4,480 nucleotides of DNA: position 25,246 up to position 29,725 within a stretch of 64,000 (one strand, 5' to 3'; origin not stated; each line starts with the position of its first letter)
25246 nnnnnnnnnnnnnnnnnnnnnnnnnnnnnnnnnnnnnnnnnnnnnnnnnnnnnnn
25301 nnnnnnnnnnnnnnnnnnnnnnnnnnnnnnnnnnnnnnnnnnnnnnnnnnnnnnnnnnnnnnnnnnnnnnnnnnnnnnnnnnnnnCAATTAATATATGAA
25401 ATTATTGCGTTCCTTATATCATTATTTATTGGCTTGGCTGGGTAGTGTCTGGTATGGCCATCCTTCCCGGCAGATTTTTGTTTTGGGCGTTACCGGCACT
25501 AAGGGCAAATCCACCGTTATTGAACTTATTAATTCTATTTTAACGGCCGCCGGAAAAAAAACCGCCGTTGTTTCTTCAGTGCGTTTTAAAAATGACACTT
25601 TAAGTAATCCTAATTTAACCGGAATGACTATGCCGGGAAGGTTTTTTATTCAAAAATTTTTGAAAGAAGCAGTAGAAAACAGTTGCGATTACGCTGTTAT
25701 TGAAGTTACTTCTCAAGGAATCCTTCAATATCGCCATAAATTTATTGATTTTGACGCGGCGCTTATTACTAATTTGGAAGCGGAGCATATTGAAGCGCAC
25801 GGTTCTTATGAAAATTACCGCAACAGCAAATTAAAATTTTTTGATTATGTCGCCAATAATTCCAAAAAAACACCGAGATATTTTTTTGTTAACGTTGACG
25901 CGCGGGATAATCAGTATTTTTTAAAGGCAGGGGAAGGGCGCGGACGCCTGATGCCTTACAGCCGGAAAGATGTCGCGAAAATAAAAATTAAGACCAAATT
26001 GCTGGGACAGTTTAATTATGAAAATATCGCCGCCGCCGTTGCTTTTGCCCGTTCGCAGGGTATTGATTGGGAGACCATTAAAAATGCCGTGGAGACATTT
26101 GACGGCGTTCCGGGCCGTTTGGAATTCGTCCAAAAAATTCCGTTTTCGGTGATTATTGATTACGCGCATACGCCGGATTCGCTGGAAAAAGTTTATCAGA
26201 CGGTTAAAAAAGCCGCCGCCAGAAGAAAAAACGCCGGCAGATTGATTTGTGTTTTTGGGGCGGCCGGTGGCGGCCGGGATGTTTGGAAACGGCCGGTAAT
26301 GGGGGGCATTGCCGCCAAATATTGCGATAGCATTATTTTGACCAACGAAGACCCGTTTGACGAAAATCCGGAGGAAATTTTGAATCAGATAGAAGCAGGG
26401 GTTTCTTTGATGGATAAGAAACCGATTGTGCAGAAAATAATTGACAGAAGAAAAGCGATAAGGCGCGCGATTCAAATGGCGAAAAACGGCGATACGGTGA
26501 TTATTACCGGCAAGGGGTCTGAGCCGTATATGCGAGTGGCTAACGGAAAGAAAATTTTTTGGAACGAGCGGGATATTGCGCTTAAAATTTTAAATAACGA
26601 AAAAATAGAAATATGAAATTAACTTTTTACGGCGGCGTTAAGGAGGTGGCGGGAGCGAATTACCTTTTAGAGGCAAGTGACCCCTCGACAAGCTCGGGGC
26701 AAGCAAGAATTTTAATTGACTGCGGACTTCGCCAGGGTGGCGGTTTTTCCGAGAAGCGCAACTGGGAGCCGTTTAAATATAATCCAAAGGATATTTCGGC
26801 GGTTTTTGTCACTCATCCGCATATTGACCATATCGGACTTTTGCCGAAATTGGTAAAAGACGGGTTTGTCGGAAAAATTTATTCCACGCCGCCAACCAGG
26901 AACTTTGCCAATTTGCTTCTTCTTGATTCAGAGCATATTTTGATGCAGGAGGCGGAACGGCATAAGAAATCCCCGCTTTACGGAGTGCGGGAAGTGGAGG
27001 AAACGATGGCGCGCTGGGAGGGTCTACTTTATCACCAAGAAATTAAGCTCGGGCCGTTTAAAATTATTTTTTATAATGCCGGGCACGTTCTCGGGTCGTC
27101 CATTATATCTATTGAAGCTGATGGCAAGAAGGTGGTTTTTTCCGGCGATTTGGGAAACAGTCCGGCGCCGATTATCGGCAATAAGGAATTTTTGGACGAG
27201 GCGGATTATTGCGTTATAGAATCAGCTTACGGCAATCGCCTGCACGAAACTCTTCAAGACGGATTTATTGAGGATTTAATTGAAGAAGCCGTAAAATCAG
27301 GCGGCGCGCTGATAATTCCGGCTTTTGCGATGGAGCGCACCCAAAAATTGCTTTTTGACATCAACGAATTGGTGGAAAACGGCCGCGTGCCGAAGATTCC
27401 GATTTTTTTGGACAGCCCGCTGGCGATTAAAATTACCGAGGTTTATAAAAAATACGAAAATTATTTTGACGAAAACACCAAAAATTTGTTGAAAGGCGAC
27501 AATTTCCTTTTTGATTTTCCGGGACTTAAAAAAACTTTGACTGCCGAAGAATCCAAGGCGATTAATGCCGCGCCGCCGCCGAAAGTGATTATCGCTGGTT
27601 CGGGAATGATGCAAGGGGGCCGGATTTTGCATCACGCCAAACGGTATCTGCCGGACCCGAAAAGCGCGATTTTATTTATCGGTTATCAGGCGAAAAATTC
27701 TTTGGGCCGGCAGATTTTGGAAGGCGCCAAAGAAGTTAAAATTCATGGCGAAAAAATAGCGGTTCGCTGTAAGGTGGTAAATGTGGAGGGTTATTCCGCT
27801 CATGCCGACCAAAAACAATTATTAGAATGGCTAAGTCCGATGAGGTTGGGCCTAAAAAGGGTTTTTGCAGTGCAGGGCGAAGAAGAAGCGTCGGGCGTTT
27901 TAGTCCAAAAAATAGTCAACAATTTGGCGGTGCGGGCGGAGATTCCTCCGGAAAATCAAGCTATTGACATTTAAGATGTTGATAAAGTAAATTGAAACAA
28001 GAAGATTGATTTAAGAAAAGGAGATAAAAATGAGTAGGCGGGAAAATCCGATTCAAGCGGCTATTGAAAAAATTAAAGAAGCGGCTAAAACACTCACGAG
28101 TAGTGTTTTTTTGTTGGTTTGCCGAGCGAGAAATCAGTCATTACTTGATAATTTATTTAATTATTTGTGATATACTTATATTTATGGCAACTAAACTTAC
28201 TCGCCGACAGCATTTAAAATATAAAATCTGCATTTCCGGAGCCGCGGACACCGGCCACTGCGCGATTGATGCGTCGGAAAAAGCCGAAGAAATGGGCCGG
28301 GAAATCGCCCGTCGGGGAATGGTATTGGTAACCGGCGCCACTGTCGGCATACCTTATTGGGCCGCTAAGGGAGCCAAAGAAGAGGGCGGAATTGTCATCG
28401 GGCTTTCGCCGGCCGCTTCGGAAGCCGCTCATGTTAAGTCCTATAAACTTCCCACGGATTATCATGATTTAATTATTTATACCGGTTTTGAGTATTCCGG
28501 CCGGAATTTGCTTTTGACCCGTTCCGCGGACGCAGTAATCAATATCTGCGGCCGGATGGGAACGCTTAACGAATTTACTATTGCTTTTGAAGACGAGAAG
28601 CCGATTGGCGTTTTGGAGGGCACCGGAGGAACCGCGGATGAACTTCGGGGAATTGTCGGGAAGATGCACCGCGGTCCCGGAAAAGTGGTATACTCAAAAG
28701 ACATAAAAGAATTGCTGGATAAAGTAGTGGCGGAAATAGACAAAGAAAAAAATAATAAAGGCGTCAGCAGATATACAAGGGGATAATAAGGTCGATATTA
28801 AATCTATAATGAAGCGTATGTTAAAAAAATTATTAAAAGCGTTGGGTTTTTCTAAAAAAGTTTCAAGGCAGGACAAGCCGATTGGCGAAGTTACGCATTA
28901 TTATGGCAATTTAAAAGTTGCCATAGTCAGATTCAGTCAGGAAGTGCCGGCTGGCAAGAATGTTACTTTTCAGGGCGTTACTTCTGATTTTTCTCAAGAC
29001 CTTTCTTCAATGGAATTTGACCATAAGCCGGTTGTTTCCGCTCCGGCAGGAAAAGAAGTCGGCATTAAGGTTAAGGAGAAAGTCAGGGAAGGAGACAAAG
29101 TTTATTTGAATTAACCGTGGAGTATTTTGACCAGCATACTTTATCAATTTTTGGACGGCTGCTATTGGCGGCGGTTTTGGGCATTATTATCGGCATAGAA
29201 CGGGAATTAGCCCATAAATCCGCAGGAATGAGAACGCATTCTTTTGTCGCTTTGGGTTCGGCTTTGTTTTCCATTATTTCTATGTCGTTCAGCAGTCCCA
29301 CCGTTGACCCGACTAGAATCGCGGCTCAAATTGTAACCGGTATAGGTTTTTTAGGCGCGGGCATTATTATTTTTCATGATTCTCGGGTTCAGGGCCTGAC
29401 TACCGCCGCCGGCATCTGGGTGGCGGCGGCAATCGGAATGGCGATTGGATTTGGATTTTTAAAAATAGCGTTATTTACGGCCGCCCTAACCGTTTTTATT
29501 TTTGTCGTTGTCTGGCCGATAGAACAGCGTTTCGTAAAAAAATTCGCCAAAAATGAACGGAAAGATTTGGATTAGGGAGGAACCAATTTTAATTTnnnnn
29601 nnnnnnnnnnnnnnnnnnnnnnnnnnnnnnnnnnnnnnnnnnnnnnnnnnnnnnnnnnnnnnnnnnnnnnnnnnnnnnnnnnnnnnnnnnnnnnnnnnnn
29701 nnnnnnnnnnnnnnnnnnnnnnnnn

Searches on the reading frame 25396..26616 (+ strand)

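Call 48: search_protein_families(library=pfam, proteins=[window:25396-26616:+], max_evalue=0.00001)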
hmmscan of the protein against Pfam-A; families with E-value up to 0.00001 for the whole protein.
window:25396-26616:+ (406 aa): 2 families
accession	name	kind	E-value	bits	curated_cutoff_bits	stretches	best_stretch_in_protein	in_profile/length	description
PF08245.18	Mur_ligase_M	-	4.3e-32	112.1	24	1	32-188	1-145/200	Mur ligase middle domain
PF02875.26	Mur_ligase_C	-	3.6e-29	102.6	28.4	1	240-374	1-127/127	Mur ligase, glutamate ligase domain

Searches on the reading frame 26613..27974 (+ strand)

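Call 48: search_protein_families(library=pfam, proteins=[window:26613-27974:+], max_evalue=0.00001)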
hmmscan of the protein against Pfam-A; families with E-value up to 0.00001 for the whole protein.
window:26613-27974:+ (453 aa): 5 families
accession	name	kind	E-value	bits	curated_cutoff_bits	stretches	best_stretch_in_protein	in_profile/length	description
PF10996.14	Beta-Casp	-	3.2e-39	134.6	27.7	1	243-368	1-120/120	Beta-Casp domain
PF00753.33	Lactamase_B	-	9.5e-17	62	22.7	1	29-190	14-160/196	Metallo-beta-lactamase superfamily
PF16661.11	Lactamase_B_6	-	1.8e-14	54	27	1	30-179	6-161/193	Metallo-beta-lactamase superfamily domain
PF07521.17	RMMBL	-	2.8e-12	46.9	21.6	1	382-444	2-62/63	Zn-dependent metallo-hydrolase RNA specificity domain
PF12706.13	Lactamase_B_2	-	7.5e-10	39.2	27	1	32-204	2-164/200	Beta-lactamase superfamily domain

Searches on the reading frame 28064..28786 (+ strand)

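Call 20: search_protein_families(library=pfam, proteins=[window:28064-28786:+], max_evalue=0.001)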
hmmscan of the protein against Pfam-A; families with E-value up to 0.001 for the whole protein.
window:28064-28786:+ (240 aa): 2 families
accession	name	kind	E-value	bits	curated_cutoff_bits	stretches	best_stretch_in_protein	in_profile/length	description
PF18306.6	LDcluster4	-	3.5e-36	124.5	26.3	1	52-217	1-150/151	SLOG cluster4 family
PF03641.19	Lysine_decarbox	-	2.3e-05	25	27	1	100-176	4-74/131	Possible lysine decarboxylase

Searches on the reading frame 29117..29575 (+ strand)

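Call 20: search_protein_families(library=pfam, proteins=[window:29117-29575:+], max_evalue=0.001)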
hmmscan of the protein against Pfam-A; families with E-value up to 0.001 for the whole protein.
window:29117-29575:+ (152 aa): 1 family
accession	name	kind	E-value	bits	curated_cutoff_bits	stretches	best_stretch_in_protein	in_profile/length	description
PF02308.21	MgtC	-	1.3e-38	132.5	31.4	1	15-137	1-120/121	MgtC family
